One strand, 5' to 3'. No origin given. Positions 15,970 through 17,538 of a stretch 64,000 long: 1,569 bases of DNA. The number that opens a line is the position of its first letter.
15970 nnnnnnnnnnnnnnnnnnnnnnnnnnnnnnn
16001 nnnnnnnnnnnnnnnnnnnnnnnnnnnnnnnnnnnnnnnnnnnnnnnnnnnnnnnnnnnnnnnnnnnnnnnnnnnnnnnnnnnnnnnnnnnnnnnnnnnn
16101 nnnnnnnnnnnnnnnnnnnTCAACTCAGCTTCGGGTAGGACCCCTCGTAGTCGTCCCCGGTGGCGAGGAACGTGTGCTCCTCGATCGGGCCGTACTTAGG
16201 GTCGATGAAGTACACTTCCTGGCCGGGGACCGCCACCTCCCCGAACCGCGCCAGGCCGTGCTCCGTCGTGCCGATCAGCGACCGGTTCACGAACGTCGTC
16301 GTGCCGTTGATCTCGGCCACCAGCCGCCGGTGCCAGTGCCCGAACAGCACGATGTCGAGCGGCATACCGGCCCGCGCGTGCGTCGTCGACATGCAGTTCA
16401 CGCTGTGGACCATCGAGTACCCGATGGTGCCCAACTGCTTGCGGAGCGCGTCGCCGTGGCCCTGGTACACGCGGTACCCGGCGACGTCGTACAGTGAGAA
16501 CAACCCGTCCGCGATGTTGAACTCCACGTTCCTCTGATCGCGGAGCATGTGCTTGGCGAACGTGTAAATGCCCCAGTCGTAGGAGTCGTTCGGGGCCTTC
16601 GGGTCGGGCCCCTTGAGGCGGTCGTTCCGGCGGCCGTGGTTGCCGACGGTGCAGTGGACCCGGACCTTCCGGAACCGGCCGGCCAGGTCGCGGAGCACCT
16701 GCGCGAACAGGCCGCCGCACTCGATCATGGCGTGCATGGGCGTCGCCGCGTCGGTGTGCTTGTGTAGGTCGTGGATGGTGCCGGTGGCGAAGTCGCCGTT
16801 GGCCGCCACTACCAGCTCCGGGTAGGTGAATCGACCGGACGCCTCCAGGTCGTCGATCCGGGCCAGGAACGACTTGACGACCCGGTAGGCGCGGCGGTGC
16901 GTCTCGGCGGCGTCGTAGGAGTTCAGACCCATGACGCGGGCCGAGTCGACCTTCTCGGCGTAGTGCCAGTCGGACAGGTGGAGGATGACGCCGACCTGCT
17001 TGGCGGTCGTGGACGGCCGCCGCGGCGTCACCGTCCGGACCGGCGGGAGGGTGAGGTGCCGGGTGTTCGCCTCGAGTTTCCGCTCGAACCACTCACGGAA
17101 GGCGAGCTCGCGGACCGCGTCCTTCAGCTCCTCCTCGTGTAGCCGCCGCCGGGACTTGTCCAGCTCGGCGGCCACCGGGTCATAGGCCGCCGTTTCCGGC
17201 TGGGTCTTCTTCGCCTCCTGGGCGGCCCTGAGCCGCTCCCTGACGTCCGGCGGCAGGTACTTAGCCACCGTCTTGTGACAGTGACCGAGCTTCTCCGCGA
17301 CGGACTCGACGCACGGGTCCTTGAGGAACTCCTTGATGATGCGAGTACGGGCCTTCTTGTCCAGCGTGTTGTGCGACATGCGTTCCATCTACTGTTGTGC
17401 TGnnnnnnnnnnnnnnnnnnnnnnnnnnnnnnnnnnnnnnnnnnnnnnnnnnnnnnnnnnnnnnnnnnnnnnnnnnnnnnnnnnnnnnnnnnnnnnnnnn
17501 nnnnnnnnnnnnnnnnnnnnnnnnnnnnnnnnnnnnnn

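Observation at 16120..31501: tRNA end-repair toolkit: Thg1-like enzyme, RNA ligase and phosphoesterase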

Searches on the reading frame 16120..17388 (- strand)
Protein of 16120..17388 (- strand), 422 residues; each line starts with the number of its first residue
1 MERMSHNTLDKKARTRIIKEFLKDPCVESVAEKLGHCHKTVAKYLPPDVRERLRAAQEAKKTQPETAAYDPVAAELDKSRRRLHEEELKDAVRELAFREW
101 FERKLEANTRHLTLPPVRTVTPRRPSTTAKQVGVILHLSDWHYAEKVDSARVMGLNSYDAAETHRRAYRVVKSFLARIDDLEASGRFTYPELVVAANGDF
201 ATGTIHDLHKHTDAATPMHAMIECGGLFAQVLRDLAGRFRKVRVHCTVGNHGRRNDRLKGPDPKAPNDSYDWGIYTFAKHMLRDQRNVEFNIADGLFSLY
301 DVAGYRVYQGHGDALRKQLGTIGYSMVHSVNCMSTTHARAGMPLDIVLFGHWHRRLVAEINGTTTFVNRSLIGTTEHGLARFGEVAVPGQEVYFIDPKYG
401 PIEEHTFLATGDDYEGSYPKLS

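Call 8: search_protein_families(library=pfam, proteins=[window:16120-17388:-], max_evalue=0.1)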
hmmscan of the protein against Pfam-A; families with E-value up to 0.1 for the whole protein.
window:16120-17388:- (422 aa): 3 families
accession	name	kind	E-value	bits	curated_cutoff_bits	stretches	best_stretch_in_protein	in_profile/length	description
PF00149.33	Metallophos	-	0.00031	21.7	21.5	1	135-354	3-190/191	Calcineurin-like phosphoesterase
PF12850.12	Metallophos_2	-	0.01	16.3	27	1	303-368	80-131/154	Calcineurin-like phosphoesterase superfamily domain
PF11268.13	DUF3071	-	0.052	14.1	26.9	1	27-73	71-117/168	Protein of unknown function (DUF3071)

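Call 9: search_protein_families(library=phrogs, proteins=[window:16120-17388:-], max_evalue=0.01)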
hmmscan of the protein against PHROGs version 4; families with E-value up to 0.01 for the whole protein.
window:16120-17388:- (422 aa): 1 family
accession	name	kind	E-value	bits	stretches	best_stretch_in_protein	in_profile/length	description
phrog_284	-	DNA, RNA and nucleotide metabolism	1.3e-37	130.6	1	42-400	48-385/398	exonuclease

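Call 17: search_solved_structures(query=window:16120-17388:-, max_evalue=1, show_alignments=2)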
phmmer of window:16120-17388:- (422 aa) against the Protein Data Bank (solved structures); distinct sequences matched with E-value up to 1: 1.
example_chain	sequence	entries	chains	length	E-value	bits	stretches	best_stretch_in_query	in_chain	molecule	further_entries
2z0f_A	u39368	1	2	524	0.7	12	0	24-101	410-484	Putative phosphoglucomutase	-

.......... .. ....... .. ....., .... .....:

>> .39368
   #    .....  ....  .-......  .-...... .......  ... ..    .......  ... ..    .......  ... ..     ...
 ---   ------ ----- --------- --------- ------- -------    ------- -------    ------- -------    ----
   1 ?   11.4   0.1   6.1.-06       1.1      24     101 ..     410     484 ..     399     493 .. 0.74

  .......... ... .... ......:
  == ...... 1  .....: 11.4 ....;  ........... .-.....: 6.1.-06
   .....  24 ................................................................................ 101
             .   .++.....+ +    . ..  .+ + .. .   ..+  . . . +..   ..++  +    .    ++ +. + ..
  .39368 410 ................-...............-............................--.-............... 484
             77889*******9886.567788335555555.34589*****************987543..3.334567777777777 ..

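Call 20: search_dna_similar(query=window:16120-17388:-, collection=phages, mode=protein, max_rows=40)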
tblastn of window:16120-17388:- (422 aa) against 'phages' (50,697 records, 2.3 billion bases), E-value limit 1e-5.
Records with a match: 66; places in all: 66; records where one place covers at least 80% of the query: 2.
Best place of each record, by identity: <60% 66.
By first word of the organism name: Phocaeicola 24; Parabacteroides 15; Bacteroides 14; Caudoviricetes 2; Cyanophage 2; Synechococcus 2; Thomasclavelia 2; uncultured 1; Bacteriophage 1; Myxococcus 1; and 2 more.
By host as written in the record: Parabacteroides merdae DA116 6; Phocaeicola dorei DA26 5; - 4; Phocaeicola massiliensis DA127 4; Parabacteroides merdae DA682 3; Parabacteroides merdae DA708 3; Phocaeicola vulgatus DA283 3; Phocaeicola vulgatus DA57 3; and 24 more.
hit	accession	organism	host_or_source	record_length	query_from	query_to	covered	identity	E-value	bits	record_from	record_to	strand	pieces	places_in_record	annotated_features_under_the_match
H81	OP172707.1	Bacteroides phage BS162P3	Bacteroides salyersiae BSC162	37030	39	402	86%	23.8%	9e-8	61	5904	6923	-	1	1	hypothetical protein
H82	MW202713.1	Caudoviricetes sp.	Manatee Spring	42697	136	400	63%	31.7%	1e-25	115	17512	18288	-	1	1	archeal DNA polymerase iI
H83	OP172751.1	Bacteroides phage BX788P2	Bacteroides xylanisolvens DA788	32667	49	402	84%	23.6%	4e-11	71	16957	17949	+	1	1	hypothetical protein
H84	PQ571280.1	Bacteroides phage BU1-1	Bacteroides uniformis BG16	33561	49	380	79%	24.0%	1e-8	63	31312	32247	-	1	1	exonuclease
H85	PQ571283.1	Bacteroides phage BU3-1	Bacteroides uniformis BG24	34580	49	380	79%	24.0%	1e-8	63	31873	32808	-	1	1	exonuclease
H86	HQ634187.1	Cyanophage KBS-S-2A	Synechococcus sp. WH7803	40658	135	400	63%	29.7%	3e-22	105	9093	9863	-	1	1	hypothetical protein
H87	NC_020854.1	Cyanophage KBS-S-2A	Synechococcus sp. WH7803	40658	135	400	63%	29.7%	3e-22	105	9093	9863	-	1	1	hypothetical protein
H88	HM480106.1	Synechococcus phage S-CBS1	Synechococcus sp. CB0201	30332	135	400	63%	29.5%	2e-23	108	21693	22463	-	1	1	hypothetical protein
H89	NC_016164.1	Synechococcus phage S-CBS1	Synechococcus sp. CB0201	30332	135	400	63%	29.5%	2e-23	108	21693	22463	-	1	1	DNA repair exonuclease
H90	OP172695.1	Phocaeicola phage BM127P2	Phocaeicola massiliensis DA127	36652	139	402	63%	26.4%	7e-11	71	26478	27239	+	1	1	hypothetical protein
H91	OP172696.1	Phocaeicola phage BM127P3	Phocaeicola massiliensis DA127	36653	139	402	63%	26.4%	7e-11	71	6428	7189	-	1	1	hypothetical protein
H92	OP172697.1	Phocaeicola phage BM127P4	Phocaeicola massiliensis DA127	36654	139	402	63%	26.4%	7e-11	71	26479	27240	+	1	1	hypothetical protein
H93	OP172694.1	Phocaeicola phage BM127P1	Phocaeicola massiliensis DA127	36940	139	402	63%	26.4%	7e-11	71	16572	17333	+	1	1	hypothetical protein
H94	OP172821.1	Parabacteroides phage PM21P1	Parabacteroides merdae DA21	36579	131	402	64%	25.2%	1e-9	66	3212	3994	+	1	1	hypothetical protein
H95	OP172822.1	Parabacteroides phage PM21P2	Parabacteroides merdae DA21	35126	131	402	64%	25.2%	3e-9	65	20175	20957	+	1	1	hypothetical protein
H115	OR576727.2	Myxococcus phage Mx1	Myxococcus sp.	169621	130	380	59%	25.7%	8e-6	54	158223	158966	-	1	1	metallo-dependent phosphatase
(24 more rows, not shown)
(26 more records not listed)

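Call 33: find_encoding_contigs(protein=window:16120-17388:-, flank=10000, max_places=2)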
Protein window:16120-17388:- (422 aa): 2 contigs read that carry it; 2 places shown.
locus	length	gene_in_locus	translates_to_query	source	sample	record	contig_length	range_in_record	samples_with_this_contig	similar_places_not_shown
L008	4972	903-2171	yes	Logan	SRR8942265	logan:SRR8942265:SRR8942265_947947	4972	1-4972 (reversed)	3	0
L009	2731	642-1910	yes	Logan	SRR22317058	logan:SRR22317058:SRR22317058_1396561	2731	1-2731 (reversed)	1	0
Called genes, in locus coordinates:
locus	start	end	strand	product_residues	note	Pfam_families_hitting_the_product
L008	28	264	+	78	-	-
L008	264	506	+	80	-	-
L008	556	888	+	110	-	-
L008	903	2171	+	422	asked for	-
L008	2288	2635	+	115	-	-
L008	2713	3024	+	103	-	-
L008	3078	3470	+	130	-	-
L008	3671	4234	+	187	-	-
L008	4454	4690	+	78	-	-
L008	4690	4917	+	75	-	-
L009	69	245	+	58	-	-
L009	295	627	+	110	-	-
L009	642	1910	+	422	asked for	-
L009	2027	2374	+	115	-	-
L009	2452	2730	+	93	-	?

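Call 35: find_homologous_proteins(query=window:16120-17388:-, max_evalue=0.00001)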
Query window:16120-17388:- (422 aa): 5 proteins with E <= 0.00001 among 8000 candidates.
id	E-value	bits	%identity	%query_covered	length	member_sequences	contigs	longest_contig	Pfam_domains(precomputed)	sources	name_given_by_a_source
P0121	4.7e-288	973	100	99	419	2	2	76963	-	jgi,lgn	-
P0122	5.0e-119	416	53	84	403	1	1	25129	-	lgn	-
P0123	3.8e-110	387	62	64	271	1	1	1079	-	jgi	jgi:hypothetical protein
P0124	2.1e-71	259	37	98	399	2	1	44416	PF02796.22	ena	-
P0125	9.3e-51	191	35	79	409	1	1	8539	-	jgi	jgi:hypothetical protein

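Call 38: get_annotated_region(hit=H89, flank=6000)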
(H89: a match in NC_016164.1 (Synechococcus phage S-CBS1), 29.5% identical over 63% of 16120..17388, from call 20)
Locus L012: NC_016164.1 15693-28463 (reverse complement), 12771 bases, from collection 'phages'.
description: Synechococcus phage S-CBS1, complete genome.
organism: Synechococcus phage S-CBS1 (NCBI taxid 909297)
taxonomy: Viruses; Duplodnaviria; Heunggongvirae; Uroviricota; Caudoviricetes
host: Synechococcus sp. CB0201; source: surface seawater; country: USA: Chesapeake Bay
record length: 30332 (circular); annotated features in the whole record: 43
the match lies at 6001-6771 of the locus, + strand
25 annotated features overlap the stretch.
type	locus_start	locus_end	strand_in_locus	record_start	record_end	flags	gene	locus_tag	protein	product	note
CDS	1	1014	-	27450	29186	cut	-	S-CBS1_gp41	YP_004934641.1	hypothetical protein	-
CDS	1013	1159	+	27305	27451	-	-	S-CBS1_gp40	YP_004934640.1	hypothetical protein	-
CDS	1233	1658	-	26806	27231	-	-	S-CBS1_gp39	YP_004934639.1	hypothetical protein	-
CDS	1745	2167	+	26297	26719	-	-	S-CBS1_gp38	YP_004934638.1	RusA-like Holliday junction resolvase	-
CDS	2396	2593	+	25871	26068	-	-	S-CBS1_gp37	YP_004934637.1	hypothetical protein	-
CDS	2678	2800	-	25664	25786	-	-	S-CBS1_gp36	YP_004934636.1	hypothetical protein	-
CDS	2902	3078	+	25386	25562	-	-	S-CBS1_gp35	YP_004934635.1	hypothetical protein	-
CDS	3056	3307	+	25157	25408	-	-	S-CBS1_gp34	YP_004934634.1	hypothetical protein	-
CDS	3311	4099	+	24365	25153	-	exo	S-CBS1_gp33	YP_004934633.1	exonuclease VIII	-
CDS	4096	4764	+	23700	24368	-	-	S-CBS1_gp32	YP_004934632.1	hypothetical protein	-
CDS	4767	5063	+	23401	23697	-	-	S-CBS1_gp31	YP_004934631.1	hypothetical protein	-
CDS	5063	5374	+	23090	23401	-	-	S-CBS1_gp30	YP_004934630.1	hypothetical protein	-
CDS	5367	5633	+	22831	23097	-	-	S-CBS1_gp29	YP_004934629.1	hypothetical protein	-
CDS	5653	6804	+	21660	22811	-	-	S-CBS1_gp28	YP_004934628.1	DNA repair exonuclease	-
CDS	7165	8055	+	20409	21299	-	rpsD4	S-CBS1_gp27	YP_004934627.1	RNA polymerase sigma factor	-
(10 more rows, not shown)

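Call 39: get_annotated_region(hit=H84, flank=6000)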
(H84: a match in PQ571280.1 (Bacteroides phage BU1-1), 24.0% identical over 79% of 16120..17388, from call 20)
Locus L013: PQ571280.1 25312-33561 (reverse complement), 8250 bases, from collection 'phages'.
description: Bacteroides phage BU1-1, complete genome.
organism: Bacteroides phage BU1-1 (NCBI taxid 3385227)
taxonomy: Viruses
host: Bacteroides uniformis BG16; source: sewage from septic tank; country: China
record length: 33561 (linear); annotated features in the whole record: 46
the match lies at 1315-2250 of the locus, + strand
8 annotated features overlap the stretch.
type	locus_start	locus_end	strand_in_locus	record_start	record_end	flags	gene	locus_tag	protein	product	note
CDS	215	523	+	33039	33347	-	-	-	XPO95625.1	hypothetical protein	BU1-1_gp46; BU1-1_gp46; None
CDS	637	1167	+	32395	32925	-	-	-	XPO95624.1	ssDNA binding and annealing protein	BU1-1_gp45; BU1-1_gp45; Annot2=(structure alignment-afuniprot50) AF-A0A223MHU7-F1-model_v4 DUF2815 domain-containing ...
CDS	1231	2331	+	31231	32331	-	-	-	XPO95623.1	exonuclease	BU1-1_gp44; BU1-1_gp44; Annot2=(structure alignment-afuniprot50) AF-A0A7X8D3L4-F1-model_v4 Metallophos ...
CDS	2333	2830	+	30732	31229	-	-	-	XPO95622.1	HNH endonuclease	BU1-1_gp43; BU1-1_gp43; Annot2=(structure alignment-afuniprot50) AF-A0A0C5EQ77-F1-model_v4 ...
CDS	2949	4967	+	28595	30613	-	-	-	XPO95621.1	DNA polymerase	BU1-1_gp42; BU1-1_gp42; Annot2=(structure alignment-afuniprot50) AF-A0A2A2ILY4-F1-model_v4 POLAc domain-containing ...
CDS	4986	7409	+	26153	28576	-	-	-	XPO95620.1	DNA helicase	BU1-1_gp41; BU1-1_gp41; Annot2=(structure alignment-afuniprot50) AF-A0A6L9HKV5-F1-model_v4 Virulence-associated protein ...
CDS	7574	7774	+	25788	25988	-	-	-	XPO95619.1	hypothetical protein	BU1-1_gp40; BU1-1_gp40; None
CDS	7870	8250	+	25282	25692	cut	-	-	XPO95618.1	hypothetical protein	BU1-1_gp39; BU1-1_gp39; None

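Call 40: get_annotated_region(hit=H115, flank=6000)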
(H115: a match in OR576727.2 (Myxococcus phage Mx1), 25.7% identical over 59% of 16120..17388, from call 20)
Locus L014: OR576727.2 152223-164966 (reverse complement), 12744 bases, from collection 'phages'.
description: Myxococcus phage Mx1, complete genome.
organism: Myxococcus phage Mx1 (NCBI taxid 2994995)
taxonomy: Viruses; Duplodnaviria; Heunggongvirae; Uroviricota; Caudoviricetes
host: Myxococcus sp.; source: cow dung; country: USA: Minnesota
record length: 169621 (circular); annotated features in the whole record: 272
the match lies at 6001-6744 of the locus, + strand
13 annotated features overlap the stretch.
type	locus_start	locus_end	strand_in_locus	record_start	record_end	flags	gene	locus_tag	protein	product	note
CDS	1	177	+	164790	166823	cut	-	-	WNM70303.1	recombination endonuclease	-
CDS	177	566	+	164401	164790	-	-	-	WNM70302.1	hypothetical protein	-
CDS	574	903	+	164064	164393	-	-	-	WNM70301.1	hypothetical protein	-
CDS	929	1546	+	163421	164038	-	-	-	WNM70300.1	hypothetical protein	-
CDS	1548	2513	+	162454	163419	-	-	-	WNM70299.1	ribonucleotide reductase of class Ia (aerobic) beta subunit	-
CDS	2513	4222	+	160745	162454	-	-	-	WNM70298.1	ribonucleotide reductase of class Ia (aerobic) alpha subunit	-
CDS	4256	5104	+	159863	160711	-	-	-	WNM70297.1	hypothetical protein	-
CDS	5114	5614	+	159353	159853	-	-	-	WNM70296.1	hypothetical protein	-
CDS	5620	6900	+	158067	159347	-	-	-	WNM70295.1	metallo-dependent phosphatase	-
CDS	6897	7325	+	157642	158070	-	-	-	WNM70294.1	hypothetical protein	-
CDS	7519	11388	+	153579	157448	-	-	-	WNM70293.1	DNA polymerase III alpha subunit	-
CDS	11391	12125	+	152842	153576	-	-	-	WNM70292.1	hypothetical protein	-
CDS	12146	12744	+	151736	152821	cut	-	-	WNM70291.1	ssDNA binding protein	-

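Call 48: search_protein_representatives(protein=window:16120-17388:-)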
Query: 422 residues. Proteins with E-value up to 0.001 (for the whole library): 3309; up to 1e-10: 1721; up to 1e-30: 28. The best 150 are listed.
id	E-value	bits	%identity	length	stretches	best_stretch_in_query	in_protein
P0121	1.5e-288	972.8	100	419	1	4-422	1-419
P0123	1.2e-110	386.8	62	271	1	152-420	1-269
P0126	1.1e-91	324.3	47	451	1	66-418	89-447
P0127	2.4e-81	290.3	45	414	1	61-418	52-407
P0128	5.7e-64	233.0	37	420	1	64-419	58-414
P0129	1.5e-54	202.0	36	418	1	58-402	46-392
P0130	4.0e-51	190.7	35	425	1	29-412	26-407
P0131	9.4e-49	182.9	35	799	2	17-316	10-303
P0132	2.3e-47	178.3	36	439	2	66-419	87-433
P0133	9.9e-46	173.0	33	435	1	63-402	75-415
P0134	1.1e-45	172.8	35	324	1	116-402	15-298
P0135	1.9e-44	168.7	33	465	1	62-419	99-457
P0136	2.8e-44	168.2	33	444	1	69-402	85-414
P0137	1.8e-41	158.9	35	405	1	79-400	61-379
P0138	1.3e-39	152.8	32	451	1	77-400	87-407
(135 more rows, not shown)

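Call 51: search_solved_structures(query=A1, max_evalue=1, show_alignments=1)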
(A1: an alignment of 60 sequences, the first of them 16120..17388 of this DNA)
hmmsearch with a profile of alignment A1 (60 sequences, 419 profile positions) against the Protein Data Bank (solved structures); distinct sequences matched with E-value up to 1: 11.
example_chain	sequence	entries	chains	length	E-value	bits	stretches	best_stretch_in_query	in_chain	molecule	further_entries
8vd6_A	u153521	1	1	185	6.3e-05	25.4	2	7-103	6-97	CAP REPEAT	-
2m8e_A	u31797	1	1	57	0.047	15.9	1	3-50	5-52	SLEEPING BEAUTY TRANSPOSASE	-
6egc_A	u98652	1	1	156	0.065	15.4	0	58-113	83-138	SC_2L4HC2_23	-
6urs_A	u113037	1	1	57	0.18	14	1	3-50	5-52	Sleeping Beauty transposase PAI subdomain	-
5j0k_A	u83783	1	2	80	0.23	13.6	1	62-113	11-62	designed protein 2L4HC2_23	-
8q4d_A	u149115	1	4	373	0.33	13.1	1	15-77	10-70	Putative transposase for insertion sequence element IS5376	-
8b4h_A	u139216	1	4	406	0.35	13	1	15-77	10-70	Putative transposase for insertion sequence element IS5376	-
7r3g_B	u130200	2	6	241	0.42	12.7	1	10-59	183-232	Regulatory protein RhlR | PROSS optimized variant of RhlR with 75 mutations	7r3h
7bhy_A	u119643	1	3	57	0.72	12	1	8-50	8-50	Deoxyribonucleoside regulator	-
8p94_I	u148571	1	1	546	0.72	12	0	19-121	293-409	Src substrate cortactin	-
2lvs_A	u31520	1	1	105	0.97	11.6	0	8-48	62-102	Putative uncharacterized protein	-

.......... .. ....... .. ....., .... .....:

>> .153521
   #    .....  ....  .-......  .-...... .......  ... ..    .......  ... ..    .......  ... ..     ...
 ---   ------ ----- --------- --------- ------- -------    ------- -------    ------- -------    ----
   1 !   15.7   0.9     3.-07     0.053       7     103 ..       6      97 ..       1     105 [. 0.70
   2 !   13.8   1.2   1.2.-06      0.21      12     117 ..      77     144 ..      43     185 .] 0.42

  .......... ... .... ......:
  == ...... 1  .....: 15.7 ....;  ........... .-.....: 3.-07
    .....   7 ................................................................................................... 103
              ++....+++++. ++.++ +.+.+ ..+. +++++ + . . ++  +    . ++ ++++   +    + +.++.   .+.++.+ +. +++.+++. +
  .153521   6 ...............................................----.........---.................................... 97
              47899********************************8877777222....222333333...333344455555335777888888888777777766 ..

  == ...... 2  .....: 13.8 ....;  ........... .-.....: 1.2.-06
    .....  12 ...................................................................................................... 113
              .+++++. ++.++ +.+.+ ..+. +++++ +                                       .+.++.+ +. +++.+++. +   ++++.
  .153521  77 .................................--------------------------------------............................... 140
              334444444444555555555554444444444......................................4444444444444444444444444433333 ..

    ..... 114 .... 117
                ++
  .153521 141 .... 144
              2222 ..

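Call 52: find_encoding_contigs(protein=P0124, flank=10000, max_places=1)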
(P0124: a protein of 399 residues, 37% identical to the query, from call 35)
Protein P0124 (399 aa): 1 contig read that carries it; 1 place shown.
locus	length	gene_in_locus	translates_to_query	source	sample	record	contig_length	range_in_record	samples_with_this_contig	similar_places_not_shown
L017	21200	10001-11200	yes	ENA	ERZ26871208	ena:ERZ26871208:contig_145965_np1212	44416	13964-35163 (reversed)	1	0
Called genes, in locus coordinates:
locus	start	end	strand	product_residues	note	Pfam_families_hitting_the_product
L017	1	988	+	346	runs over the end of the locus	-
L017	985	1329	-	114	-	-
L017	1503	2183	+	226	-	-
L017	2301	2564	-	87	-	-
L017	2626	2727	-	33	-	-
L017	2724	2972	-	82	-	-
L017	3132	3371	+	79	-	-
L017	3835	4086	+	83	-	-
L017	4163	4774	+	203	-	-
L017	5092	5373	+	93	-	-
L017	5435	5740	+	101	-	-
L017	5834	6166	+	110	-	-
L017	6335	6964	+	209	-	-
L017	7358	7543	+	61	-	-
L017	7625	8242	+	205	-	-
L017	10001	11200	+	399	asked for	PF02796:HTH_7 (weak)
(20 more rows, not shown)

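Call 53: find_encoding_contigs(protein=P0122, flank=10000, max_places=1)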
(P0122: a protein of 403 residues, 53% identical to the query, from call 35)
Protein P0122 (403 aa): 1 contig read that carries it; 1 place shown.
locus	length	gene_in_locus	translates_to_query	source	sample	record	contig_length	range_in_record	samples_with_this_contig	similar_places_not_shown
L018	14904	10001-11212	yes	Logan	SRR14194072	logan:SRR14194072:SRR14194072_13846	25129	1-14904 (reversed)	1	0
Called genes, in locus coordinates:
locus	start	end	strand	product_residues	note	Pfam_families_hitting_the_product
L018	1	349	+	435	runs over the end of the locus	PF01755:Glyco_transf_25 (weak)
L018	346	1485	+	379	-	-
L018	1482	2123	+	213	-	-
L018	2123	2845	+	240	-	-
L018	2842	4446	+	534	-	PF13489:Methyltransf_23 (weak), PF08241:Methyltransf_11, PF13649:Methyltransf_25 (weak), PF13847:Methyltransf_31 (faint)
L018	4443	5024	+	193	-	PF13489:Methyltransf_23 (weak), PF08241:Methyltransf_11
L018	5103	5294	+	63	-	-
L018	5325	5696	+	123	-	-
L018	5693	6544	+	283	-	PF00413:Peptidase_M10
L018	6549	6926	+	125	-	-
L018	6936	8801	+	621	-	-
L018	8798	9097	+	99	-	-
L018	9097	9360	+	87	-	-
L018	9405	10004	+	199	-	-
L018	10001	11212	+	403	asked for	-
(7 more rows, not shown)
